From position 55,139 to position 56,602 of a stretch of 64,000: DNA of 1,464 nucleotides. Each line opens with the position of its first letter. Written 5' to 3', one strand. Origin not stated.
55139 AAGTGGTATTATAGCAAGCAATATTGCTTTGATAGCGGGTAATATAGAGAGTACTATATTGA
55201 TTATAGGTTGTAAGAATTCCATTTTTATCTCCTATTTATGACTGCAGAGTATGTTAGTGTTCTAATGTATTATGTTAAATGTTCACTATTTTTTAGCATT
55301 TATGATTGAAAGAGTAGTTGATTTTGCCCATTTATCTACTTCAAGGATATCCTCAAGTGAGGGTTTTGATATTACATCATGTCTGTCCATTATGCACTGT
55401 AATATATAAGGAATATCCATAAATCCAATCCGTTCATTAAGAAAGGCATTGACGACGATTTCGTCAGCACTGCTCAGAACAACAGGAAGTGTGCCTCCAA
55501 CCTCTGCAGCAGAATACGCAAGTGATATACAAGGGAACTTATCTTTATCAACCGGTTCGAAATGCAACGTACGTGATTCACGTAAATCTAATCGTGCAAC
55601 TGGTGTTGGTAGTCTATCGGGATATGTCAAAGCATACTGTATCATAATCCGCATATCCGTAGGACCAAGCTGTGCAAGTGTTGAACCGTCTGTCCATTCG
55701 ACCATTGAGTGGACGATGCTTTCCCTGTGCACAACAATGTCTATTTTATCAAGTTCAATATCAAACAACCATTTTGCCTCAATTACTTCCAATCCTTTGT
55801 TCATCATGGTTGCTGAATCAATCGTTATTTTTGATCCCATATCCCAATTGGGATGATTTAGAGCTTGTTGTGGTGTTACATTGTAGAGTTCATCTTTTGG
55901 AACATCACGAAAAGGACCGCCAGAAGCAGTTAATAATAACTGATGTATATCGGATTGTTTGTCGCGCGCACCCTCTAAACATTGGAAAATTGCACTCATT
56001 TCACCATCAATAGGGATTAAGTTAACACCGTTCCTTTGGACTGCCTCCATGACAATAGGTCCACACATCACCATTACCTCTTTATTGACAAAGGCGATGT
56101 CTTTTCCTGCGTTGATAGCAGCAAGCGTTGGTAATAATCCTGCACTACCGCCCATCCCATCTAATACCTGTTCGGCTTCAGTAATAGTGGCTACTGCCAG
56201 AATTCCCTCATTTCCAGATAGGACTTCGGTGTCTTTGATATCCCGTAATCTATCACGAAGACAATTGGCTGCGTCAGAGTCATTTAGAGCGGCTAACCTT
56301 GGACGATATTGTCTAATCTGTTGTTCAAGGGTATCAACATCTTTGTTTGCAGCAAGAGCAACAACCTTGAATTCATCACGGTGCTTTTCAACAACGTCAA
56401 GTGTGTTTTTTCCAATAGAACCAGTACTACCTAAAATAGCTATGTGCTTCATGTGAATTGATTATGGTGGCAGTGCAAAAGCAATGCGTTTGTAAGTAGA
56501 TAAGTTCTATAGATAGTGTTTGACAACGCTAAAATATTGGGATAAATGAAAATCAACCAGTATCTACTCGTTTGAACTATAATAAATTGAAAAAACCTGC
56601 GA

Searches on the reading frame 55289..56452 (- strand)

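Call 53: search_protein_families(library=ncbifam, proteins=[window:55289-56452:-], max_evalue=0.00001)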
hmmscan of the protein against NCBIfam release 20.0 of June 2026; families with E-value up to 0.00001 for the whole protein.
window:55289-56452:- (388 aa): 3 families
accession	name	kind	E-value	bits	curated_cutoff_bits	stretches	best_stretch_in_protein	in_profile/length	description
NF009114.0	PRK12464.1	equivalog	8.8e-154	512.1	461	1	1-386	2-384/389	1-deoxy-D-xylulose-5-phosphate reductoisomerase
TIGR00243.1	Dxr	equivalog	4.7e-148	493.2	315.7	1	1-381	1-381/389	1-deoxy-D-xylulose-5-phosphate reductoisomerase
NF003938.0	PRK05447.1-1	equivalog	3.4e-133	444.5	515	1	1-385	1-394/398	1-deoxy-D-xylulose-5-phosphate reductoisomerase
